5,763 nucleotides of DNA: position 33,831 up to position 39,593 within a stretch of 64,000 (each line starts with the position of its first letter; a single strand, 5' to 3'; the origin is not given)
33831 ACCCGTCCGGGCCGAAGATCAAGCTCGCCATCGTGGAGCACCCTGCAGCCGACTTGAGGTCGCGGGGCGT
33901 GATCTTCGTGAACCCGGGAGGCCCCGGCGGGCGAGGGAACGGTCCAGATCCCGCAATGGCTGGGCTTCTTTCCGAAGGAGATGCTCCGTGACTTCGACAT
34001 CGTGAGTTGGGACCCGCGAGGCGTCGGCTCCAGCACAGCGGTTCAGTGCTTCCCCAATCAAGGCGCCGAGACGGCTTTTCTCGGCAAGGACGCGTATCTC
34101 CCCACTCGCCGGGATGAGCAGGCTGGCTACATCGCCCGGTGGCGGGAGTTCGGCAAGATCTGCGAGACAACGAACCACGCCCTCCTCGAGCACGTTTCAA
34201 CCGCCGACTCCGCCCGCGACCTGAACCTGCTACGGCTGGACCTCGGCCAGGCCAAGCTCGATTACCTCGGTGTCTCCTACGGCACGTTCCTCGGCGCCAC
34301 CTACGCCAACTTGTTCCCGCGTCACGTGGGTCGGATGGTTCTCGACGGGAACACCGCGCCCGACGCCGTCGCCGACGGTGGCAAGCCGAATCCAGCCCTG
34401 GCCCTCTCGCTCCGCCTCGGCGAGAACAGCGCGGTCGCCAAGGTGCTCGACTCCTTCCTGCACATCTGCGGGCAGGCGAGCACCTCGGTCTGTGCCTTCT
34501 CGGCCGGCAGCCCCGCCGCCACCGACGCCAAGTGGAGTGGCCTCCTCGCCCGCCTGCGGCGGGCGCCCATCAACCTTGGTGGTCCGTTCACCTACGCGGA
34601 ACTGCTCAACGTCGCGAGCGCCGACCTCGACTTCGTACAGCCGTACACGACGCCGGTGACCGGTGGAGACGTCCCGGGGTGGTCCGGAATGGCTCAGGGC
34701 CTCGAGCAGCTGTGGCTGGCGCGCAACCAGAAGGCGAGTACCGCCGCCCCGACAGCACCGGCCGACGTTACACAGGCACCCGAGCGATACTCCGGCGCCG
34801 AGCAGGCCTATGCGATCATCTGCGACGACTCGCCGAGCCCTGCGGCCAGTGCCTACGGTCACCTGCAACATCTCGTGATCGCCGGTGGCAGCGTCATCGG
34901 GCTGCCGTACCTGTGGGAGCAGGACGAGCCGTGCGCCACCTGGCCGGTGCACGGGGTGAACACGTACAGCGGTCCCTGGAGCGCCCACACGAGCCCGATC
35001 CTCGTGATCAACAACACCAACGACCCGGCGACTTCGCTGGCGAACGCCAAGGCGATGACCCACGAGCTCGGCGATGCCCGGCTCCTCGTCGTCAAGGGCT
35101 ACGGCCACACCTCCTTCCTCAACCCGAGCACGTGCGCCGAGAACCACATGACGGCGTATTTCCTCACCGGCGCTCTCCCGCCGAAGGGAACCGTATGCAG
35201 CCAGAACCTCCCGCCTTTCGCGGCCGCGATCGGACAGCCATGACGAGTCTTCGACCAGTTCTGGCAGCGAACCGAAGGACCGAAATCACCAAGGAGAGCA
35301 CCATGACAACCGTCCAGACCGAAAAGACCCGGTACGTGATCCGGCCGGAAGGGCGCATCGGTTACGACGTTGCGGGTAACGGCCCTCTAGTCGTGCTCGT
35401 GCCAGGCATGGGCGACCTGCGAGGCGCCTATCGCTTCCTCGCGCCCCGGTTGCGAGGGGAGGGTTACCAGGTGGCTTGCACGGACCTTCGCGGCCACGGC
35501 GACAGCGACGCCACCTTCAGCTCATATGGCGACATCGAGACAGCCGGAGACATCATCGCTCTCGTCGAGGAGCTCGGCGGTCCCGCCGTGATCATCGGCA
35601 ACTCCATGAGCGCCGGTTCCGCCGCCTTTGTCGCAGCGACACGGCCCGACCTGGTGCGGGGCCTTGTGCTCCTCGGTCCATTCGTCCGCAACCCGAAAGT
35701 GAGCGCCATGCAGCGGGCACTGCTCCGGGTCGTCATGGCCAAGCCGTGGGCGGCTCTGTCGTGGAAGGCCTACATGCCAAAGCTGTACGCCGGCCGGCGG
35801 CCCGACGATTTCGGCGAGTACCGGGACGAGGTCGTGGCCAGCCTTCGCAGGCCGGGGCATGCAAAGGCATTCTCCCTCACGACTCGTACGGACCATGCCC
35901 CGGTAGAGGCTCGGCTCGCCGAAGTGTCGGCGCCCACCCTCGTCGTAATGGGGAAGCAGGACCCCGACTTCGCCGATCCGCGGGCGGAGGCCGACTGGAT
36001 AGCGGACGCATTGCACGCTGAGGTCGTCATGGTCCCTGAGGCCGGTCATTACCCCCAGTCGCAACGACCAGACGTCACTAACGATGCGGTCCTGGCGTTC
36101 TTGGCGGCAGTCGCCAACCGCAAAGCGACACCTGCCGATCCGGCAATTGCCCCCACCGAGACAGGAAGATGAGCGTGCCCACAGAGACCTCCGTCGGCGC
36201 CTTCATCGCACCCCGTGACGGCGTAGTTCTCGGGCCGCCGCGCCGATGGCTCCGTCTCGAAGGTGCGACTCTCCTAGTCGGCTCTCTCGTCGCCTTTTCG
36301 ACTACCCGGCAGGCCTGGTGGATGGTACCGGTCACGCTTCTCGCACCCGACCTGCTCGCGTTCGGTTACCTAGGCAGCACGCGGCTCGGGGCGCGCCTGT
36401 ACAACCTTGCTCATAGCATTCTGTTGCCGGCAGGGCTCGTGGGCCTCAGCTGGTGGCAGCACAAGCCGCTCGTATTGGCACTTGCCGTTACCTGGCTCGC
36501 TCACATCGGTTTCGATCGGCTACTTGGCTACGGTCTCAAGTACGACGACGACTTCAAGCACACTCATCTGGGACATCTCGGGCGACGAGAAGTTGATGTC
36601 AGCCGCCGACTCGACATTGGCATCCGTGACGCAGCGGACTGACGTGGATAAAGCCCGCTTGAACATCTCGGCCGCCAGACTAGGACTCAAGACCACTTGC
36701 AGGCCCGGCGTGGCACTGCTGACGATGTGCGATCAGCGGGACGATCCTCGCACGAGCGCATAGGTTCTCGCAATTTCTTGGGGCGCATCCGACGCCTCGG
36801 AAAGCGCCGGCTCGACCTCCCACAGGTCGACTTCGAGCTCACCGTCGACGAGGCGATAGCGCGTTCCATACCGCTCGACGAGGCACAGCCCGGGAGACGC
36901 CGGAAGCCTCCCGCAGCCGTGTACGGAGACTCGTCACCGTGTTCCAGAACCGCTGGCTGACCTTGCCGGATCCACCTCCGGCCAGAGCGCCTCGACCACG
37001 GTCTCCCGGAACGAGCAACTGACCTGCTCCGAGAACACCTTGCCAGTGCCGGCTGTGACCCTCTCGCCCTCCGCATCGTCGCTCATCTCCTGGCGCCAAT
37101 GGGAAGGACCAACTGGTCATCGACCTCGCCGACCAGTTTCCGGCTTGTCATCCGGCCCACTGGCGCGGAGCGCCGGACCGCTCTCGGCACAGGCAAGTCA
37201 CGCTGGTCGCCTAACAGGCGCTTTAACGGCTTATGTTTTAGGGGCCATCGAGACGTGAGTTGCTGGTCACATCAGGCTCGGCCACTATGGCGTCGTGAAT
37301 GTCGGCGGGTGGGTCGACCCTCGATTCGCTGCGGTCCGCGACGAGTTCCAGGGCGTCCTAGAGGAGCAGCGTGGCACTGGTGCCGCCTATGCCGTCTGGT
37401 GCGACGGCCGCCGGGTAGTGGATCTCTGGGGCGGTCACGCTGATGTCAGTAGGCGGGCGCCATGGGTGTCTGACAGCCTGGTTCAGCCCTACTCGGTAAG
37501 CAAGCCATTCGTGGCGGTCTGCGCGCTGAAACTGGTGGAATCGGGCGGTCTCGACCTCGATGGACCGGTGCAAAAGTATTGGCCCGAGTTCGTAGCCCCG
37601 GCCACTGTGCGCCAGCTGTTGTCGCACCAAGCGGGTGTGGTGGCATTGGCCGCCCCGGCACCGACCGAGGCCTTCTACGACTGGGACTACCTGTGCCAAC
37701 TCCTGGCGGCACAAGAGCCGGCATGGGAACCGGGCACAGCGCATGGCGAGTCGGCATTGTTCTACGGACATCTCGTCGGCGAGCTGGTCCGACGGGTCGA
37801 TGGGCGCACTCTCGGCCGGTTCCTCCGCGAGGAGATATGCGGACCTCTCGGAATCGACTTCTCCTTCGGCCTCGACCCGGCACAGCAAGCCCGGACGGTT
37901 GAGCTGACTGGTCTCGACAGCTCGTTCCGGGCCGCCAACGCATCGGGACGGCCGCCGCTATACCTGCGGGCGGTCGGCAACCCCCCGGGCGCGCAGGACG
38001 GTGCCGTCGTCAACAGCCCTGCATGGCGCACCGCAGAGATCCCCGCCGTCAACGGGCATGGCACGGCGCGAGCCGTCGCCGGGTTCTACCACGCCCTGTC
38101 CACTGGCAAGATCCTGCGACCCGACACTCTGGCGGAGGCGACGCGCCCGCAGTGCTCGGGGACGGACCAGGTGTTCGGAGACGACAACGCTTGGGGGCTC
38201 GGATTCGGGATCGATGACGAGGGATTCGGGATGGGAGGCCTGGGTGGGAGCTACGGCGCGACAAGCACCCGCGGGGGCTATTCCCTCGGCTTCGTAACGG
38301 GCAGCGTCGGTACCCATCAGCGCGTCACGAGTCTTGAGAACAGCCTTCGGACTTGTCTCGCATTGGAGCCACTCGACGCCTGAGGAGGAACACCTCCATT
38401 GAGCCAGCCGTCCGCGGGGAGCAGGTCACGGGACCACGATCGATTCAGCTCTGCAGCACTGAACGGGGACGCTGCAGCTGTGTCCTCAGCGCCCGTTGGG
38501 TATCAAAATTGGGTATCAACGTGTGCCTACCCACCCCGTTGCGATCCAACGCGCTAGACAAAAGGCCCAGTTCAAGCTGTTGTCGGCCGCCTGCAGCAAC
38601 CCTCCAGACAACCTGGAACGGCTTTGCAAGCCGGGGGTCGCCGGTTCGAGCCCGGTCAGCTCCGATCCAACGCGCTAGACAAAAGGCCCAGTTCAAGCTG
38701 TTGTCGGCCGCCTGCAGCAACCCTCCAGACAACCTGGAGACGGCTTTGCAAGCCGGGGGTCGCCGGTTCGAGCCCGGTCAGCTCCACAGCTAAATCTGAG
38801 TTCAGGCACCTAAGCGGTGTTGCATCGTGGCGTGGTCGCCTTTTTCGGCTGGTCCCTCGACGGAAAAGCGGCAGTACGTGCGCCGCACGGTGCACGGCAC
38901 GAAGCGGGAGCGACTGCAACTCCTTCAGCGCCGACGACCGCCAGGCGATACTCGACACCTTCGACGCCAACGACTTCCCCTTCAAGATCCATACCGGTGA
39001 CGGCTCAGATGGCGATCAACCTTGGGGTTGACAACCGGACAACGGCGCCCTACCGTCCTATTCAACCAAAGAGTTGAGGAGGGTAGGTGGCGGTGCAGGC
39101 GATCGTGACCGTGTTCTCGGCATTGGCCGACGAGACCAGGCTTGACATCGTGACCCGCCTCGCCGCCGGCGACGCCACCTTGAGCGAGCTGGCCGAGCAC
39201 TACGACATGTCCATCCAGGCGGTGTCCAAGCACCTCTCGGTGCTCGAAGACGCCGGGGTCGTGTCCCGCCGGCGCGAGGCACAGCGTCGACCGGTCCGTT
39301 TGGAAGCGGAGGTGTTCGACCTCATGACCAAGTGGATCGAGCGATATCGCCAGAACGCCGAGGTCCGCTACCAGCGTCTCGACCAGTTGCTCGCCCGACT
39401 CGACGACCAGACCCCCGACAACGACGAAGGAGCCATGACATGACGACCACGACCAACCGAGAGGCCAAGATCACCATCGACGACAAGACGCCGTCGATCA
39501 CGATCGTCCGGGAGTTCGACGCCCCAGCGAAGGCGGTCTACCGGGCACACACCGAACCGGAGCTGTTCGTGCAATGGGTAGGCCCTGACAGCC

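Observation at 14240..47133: Four same-orientation attP-like modules built around the 3' 45 nt of a tRNA-Ala(UGC)-like sequence: footprint of tandem, decayed integrative elements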

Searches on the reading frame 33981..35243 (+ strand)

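Call 64: search_protein_families(library=pfam, proteins=[window:33981-35243:+], max_evalue=0.001)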
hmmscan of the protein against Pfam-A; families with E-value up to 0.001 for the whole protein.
window:33981-35243:+ (420 aa): 2 families
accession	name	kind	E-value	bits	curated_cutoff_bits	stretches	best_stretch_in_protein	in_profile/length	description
PF08386.16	Abhydrolase_4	-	1.2e-25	90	21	1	313-406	10-103/103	TAP-like protein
PF00561.26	Abhydrolase_1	-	1.2e-15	58.3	25.8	1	4-380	27-242/245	alpha/beta hydrolase fold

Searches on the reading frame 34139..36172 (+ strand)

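Call 13: search_protein_families(library=pfam, proteins=[window:34139-36172:+], max_evalue=0.01)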
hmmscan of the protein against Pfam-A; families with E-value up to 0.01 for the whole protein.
window:34139-36172:+ (677 aa): 3 families
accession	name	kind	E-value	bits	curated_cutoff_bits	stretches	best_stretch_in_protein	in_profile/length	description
PF12697.13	Abhydrolase_6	-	4.7e-23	83.4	26.3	1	418-650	1-217/217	Alpha/beta hydrolase family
PF00561.26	Abhydrolase_1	-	9.9e-20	71.7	25.8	1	416-643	1-244/245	alpha/beta hydrolase fold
PF12146.15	Hydrolase_4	-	1.3e-18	67.6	27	1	417-625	6-218/239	Serine aminopeptidase, S33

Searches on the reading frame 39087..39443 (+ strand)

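Call 64: search_protein_families(library=pfam, proteins=[window:39087-39443:+], max_evalue=0.001)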
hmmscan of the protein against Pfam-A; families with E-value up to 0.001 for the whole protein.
window:39087-39443:+ (118 aa): 12 families
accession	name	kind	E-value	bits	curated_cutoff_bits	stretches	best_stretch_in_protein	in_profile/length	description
PF12840.13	HTH_20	-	2.4e-12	47.1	27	1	13-60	1-49/51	Helix-turn-helix domain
PF01022.26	HTH_5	-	2.7e-11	43.6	22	1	15-60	1-46/47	Bacterial regulatory protein, arsR family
PF13412.12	HTH_24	-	2.1e-06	27.6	21.9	1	15-59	2-47/48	Winged helix-turn-helix DNA-binding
PF12802.13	MarR_2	-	1.1e-05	25.9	27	1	25-65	14-56/61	MarR family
PF01047.28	MarR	-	1.7e-05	25.1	24.6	1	27-64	15-52/59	MarR family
PF25212.1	HVO_A0114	-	2.6e-05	24.4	27.6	1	16-70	22-78/84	HVO_A0114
PF08279.18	HTH_11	-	4.8e-05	23.6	25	1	18-58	2-46/55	HTH domain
PF13518.12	HTH_28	-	7.1e-05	23.2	25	0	18-58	2-41/52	Helix-turn-helix domain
PF25213.1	HVO_A0261_N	-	0.00022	21.5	35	1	16-64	11-59/86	HVO_A0261 N-terminal domain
PF13545.12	HTH_Crp_2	-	0.00034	21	27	1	30-63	23-57/70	Crp-like helix-turn-helix domain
PF24270.1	HTH_Cmi2_C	-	0.00043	21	27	1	19-64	78-123/125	Cmi2, C-terminal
PF24038.1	DUF7347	-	0.0005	20.7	27.6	1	9-56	4-55/77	Domain of unknown function (DUF7347)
